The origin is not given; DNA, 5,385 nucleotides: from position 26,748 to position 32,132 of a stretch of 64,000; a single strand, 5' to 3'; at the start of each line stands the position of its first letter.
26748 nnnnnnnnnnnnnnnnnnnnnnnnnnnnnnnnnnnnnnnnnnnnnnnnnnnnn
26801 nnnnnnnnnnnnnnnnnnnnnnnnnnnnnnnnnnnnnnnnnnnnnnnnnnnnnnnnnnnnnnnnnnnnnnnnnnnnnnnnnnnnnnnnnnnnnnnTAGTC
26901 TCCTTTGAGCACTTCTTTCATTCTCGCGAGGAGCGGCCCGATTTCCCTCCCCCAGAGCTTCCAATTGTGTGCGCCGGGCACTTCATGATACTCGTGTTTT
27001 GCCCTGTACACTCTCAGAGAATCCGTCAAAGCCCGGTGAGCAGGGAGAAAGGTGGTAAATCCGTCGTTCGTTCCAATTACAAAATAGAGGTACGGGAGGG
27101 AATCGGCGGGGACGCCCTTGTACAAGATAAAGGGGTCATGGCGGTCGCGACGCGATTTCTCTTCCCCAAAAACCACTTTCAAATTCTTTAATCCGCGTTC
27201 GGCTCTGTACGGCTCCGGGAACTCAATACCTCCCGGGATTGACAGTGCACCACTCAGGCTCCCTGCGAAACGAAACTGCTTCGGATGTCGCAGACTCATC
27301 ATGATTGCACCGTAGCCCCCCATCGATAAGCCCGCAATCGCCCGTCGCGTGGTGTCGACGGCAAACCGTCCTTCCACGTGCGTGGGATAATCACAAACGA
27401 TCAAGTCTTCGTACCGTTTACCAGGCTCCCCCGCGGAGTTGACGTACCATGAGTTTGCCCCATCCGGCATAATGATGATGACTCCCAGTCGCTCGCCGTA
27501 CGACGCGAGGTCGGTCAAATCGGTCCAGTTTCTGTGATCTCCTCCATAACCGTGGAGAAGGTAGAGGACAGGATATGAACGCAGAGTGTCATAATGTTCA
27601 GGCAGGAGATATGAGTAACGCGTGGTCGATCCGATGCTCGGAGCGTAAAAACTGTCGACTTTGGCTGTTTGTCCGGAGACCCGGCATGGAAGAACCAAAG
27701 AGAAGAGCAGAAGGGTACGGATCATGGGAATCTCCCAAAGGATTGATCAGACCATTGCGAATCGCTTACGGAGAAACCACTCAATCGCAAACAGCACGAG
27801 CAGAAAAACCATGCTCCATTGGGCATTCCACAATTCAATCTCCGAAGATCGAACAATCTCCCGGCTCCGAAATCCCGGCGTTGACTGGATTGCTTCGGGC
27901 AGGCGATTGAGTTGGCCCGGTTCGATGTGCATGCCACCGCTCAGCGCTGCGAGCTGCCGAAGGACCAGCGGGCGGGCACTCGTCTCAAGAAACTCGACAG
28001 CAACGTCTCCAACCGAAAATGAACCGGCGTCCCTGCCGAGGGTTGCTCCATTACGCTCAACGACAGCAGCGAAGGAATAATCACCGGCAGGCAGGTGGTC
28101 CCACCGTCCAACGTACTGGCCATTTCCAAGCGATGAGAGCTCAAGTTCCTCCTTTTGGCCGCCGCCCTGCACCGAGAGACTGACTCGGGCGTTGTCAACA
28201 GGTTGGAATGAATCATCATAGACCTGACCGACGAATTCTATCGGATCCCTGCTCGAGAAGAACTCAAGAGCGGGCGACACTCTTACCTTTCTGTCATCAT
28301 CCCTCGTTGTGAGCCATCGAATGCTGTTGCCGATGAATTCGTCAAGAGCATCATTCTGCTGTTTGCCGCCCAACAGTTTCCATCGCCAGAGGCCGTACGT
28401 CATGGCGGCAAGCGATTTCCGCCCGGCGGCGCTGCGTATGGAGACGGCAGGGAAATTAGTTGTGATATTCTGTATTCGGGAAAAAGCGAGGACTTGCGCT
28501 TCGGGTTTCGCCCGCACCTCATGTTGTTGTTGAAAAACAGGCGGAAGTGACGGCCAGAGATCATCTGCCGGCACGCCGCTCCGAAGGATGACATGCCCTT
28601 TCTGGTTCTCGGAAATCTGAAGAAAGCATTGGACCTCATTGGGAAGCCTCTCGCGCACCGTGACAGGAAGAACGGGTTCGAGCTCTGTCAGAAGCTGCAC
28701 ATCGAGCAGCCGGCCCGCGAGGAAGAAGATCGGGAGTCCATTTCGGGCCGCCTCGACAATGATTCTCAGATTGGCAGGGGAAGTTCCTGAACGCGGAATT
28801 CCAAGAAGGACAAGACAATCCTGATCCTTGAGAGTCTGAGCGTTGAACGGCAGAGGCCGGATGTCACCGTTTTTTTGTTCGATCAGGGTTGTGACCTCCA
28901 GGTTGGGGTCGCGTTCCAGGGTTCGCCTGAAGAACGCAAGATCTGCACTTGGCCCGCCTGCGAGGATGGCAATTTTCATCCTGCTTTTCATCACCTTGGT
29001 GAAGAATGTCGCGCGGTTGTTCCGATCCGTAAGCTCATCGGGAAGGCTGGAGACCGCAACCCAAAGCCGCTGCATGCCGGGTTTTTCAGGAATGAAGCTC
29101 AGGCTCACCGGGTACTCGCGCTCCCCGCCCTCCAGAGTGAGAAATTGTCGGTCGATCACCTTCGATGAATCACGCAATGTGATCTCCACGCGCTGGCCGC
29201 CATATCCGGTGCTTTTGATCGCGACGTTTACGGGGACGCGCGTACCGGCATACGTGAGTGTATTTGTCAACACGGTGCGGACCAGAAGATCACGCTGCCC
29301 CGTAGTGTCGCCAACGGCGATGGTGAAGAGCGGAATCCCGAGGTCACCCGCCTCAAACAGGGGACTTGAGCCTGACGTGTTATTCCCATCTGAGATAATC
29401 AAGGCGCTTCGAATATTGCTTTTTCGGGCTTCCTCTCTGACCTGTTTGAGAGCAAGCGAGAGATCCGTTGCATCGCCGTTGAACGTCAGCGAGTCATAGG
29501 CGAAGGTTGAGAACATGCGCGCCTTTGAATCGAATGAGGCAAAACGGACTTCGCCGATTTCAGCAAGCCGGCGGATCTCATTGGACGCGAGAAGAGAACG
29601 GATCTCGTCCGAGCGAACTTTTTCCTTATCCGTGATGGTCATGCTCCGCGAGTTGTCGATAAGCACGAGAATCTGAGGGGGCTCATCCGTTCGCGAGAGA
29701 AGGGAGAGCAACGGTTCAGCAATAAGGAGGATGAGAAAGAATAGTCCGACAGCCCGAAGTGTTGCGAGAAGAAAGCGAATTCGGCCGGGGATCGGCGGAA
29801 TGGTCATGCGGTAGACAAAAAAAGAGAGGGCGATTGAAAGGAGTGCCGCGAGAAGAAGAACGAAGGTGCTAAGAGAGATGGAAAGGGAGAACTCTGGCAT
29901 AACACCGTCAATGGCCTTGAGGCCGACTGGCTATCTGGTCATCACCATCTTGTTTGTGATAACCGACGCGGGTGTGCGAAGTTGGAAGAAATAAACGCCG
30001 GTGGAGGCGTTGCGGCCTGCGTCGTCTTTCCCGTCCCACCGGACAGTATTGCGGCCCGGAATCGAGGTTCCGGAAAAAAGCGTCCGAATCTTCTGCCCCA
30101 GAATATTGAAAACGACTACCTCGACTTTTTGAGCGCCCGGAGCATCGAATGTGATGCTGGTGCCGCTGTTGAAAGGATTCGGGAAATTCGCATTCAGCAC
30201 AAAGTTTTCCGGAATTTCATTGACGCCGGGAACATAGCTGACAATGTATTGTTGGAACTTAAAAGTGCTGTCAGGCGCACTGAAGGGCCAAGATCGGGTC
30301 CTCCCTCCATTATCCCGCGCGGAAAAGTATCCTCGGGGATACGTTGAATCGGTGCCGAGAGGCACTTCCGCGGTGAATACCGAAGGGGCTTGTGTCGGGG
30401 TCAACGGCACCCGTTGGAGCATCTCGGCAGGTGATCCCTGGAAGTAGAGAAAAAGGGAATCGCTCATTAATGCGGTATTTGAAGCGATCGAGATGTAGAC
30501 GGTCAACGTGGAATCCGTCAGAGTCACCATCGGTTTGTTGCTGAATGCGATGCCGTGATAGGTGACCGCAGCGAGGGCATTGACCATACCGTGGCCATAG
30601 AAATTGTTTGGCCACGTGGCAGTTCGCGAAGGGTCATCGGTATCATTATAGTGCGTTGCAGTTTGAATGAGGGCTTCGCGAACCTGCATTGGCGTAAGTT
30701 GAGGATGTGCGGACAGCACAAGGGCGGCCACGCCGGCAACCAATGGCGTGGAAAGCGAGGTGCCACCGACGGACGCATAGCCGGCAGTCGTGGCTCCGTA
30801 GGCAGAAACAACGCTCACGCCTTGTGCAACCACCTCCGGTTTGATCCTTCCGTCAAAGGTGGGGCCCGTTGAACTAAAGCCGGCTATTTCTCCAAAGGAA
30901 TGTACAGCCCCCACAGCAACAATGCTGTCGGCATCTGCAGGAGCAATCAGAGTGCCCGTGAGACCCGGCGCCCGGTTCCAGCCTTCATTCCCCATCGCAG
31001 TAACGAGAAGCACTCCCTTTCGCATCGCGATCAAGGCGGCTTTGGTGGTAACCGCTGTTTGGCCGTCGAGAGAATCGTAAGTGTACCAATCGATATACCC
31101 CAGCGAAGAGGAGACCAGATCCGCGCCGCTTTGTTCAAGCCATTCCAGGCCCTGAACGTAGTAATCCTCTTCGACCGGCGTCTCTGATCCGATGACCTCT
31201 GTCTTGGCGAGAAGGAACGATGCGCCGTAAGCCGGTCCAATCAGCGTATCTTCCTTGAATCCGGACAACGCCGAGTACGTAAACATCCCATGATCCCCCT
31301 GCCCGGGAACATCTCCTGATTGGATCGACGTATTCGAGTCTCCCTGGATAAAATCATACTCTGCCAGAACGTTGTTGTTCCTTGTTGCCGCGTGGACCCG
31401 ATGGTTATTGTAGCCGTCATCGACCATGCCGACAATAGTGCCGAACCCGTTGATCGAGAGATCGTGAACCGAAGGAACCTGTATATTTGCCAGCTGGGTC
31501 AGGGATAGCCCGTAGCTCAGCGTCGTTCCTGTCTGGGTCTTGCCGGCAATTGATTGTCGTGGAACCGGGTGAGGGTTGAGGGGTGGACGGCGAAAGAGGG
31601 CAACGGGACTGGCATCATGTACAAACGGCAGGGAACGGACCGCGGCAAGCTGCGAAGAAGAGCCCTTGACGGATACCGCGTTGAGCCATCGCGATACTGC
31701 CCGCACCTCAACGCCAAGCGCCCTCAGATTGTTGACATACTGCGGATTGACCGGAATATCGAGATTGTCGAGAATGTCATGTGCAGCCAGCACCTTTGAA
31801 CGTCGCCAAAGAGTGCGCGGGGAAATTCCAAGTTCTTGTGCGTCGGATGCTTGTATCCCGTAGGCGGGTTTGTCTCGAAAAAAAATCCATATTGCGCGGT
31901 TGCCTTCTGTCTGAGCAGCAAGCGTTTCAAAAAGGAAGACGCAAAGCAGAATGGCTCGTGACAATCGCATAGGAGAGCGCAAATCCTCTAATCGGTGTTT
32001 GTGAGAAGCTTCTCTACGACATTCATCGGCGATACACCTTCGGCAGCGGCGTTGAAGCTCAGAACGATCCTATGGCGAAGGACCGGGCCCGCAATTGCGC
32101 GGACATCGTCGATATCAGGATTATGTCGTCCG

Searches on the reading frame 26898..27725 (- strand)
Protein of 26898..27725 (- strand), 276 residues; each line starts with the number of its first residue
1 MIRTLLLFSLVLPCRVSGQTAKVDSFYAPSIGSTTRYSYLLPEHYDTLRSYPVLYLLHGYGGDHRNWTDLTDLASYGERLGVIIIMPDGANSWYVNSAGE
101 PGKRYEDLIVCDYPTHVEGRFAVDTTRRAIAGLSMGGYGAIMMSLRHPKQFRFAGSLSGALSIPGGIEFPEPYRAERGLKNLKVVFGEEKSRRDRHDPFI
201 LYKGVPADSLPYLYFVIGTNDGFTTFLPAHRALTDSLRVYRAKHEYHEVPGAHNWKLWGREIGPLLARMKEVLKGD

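Call 16: search_protein_families(library=pfam, proteins=[window:26898-27725:-], max_evalue=0.001)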
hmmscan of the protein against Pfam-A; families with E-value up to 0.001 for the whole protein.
window:26898-27725:- (276 aa): 2 families
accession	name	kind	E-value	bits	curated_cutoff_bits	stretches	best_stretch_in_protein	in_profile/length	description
PF00756.26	Esterase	-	1.9e-30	106.9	22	1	30-262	3-244/251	Putative esterase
PF12697.13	Abhydrolase_6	-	0.0002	22.5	26.3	1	55-177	2-110/217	Alpha/beta hydrolase family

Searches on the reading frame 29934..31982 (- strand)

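Call 16: search_protein_families(library=pfam, proteins=[window:29934-31982:-], max_evalue=0.001)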
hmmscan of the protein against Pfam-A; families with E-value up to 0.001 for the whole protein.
window:29934-31982:- (683 aa): 3 families
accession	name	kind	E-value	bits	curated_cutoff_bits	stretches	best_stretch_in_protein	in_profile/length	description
PF00082.27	Peptidase_S8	-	1.4e-40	139.9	21.8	1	181-465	3-288/288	Subtilase family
PF13860.13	FlgD_ig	-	1.8e-09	37.9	27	1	604-668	6-73/79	FlgD Ig-like domain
PF18962.6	Por_Secre_tail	-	4.5e-05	24.1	27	1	600-680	2-74/75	Secretion system C-terminal sorting domain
